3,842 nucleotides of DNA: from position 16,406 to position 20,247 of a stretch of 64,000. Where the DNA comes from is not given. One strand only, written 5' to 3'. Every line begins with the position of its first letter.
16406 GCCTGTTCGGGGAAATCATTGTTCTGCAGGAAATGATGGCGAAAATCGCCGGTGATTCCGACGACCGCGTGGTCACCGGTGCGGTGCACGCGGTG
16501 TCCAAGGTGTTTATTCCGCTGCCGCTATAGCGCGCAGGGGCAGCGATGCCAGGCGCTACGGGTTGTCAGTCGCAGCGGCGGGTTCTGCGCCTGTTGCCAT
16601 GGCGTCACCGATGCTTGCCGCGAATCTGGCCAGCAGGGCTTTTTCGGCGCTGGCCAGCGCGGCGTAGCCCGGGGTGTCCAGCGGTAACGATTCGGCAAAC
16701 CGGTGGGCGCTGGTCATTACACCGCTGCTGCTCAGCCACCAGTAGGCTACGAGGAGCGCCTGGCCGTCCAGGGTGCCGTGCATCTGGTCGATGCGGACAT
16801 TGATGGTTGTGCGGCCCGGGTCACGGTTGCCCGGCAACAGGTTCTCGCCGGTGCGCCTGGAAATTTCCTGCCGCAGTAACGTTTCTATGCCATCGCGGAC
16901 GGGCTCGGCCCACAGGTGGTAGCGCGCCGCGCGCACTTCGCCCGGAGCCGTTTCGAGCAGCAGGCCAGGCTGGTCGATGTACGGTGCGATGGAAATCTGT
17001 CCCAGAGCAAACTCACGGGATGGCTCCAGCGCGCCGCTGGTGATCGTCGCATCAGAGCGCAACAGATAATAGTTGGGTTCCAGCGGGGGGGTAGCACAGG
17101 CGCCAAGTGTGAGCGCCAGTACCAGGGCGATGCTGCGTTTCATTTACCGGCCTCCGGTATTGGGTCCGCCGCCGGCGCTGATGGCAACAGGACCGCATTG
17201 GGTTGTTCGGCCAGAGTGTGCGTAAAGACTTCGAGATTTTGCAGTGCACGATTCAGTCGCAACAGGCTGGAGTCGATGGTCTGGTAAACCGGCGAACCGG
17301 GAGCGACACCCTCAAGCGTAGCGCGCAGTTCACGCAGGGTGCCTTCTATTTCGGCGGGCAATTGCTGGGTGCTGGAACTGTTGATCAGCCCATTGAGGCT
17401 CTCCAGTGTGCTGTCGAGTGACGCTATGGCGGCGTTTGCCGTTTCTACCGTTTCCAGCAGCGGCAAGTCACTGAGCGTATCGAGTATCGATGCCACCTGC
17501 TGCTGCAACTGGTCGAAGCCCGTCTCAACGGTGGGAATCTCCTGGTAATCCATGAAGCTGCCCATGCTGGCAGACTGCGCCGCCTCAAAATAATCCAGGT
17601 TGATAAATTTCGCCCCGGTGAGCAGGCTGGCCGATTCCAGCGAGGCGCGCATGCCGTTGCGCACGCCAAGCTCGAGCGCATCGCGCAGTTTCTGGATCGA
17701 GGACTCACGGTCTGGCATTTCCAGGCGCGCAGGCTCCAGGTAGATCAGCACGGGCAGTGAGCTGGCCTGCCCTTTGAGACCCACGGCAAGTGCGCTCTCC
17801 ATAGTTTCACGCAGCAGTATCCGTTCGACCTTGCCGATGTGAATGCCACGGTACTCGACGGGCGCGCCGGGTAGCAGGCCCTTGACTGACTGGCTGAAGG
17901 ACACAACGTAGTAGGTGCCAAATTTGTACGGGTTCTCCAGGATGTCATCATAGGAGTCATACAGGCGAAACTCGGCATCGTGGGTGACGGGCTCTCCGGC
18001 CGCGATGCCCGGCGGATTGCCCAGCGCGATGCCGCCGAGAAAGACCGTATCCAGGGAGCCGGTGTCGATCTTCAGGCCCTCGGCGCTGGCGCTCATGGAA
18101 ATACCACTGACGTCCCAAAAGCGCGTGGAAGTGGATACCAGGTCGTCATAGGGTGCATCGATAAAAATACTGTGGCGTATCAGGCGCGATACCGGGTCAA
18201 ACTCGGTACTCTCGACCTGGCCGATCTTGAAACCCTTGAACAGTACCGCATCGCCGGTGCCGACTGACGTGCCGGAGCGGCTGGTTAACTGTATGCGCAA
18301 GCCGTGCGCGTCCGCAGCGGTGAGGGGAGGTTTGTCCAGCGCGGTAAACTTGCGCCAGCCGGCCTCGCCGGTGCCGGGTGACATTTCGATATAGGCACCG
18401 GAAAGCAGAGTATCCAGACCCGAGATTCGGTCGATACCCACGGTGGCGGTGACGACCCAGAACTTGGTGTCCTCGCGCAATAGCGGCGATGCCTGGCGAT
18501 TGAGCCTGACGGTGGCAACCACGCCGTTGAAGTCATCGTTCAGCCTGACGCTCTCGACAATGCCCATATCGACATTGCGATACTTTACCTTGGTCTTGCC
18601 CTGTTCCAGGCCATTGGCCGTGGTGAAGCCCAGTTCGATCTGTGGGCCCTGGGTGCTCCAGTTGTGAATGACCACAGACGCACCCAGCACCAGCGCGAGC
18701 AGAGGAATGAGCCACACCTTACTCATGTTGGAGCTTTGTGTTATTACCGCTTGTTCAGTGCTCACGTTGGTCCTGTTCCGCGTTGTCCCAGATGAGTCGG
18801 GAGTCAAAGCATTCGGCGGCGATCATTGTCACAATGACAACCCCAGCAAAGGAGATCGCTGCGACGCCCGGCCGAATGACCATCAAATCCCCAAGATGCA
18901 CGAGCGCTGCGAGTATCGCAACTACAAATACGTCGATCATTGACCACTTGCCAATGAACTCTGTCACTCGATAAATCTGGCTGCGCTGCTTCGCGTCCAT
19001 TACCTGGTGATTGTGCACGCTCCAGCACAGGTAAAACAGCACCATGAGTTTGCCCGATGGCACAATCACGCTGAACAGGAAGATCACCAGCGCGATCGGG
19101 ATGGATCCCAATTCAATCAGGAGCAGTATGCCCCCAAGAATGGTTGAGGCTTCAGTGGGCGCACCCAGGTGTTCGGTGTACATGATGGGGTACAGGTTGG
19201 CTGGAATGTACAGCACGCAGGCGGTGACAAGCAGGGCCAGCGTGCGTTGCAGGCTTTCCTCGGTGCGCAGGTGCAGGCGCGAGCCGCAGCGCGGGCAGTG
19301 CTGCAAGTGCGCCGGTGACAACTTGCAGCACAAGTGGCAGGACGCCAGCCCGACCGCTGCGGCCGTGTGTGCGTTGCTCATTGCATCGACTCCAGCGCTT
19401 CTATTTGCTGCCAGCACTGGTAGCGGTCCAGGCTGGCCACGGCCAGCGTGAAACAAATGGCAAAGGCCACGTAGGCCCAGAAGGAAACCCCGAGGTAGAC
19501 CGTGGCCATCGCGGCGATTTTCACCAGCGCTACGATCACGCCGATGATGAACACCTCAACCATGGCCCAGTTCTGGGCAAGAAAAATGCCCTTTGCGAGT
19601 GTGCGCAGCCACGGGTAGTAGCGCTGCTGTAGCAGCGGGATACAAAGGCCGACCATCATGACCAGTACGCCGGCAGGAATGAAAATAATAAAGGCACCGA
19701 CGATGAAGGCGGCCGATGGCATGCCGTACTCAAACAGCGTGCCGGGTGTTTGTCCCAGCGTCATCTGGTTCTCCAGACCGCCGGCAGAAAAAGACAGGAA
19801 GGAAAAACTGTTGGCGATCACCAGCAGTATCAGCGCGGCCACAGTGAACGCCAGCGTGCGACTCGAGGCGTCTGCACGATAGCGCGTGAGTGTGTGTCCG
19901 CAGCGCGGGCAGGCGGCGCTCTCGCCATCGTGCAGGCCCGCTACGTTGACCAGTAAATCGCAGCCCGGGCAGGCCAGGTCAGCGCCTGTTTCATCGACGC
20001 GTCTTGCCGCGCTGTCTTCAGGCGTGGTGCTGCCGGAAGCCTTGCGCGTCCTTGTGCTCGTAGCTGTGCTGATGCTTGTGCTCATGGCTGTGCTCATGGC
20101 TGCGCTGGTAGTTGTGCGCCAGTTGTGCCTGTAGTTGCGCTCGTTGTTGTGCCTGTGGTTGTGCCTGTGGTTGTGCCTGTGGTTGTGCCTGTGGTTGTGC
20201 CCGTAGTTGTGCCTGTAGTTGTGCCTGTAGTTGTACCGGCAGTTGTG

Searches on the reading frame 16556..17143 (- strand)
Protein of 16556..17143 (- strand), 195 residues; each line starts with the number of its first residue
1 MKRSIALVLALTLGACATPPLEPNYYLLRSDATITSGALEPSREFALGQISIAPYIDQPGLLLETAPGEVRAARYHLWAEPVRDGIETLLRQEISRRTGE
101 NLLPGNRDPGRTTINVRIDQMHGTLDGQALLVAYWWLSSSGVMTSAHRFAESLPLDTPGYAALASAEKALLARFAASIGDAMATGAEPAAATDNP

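Call 8: search_protein_families(library=pfam, proteins=[window:16556-17143:-], max_evalue=0.001)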
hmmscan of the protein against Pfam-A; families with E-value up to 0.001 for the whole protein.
window:16556-17143:- (195 aa): 1 family
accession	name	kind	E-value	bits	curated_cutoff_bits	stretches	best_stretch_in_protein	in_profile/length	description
PF03886.18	ABC_trans_aux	-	5.4e-25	88.3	26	1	26-178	1-160/161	ABC-type transport auxiliary lipoprotein component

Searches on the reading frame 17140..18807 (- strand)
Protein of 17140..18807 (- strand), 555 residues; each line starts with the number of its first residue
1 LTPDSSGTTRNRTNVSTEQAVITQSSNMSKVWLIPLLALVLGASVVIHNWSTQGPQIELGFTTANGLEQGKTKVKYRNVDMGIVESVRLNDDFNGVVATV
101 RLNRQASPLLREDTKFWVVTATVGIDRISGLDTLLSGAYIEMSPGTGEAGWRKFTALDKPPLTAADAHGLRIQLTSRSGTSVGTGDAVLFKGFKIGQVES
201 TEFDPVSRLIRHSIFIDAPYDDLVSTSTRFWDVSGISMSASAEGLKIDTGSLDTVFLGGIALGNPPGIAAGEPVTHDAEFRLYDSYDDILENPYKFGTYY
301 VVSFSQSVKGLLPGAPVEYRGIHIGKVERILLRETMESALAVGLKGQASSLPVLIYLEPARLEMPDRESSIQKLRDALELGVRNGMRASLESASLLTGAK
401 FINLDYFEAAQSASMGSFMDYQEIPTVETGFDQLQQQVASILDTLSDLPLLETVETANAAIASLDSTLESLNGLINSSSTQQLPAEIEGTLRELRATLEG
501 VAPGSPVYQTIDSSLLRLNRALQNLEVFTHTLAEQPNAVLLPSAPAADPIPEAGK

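Call 8: search_protein_families(library=pfam, proteins=[window:17140-18807:-], max_evalue=0.001)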
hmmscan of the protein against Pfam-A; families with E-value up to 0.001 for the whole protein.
window:17140-18807:- (555 aa): 1 family
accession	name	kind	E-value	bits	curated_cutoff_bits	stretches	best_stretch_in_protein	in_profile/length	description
PF02470.25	MlaD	-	3.5e-36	123.7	25.1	3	54-145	2-81/81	MlaD protein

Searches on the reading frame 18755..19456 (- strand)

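Call 8: search_protein_families(library=pfam, proteins=[window:18755-19456:-], max_evalue=0.001)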
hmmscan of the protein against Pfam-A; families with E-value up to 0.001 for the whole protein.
window:18755-19456:- (233 aa): 1 family
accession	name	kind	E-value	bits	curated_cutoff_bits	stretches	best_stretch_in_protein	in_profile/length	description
PF04403.18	PqiA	-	6.4e-52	176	23.8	1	69-226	1-155/156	Paraquat-inducible protein A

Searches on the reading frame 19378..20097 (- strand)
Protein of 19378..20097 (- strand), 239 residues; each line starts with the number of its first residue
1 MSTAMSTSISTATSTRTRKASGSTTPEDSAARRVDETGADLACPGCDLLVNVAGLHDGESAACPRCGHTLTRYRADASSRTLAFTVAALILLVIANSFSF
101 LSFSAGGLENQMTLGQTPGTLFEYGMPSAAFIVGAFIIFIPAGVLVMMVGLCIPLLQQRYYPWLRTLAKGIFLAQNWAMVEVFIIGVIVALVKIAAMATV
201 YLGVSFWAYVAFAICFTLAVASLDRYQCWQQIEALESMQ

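Call 8: search_protein_families(library=pfam, proteins=[window:19378-20097:-], max_evalue=0.001)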
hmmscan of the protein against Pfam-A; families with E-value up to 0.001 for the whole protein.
window:19378-20097:- (239 aa): 1 family
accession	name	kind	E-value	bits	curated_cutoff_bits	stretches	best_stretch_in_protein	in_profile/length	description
PF04403.18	PqiA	-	4.4e-39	134.3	23.8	1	79-233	2-156/156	Paraquat-inducible protein A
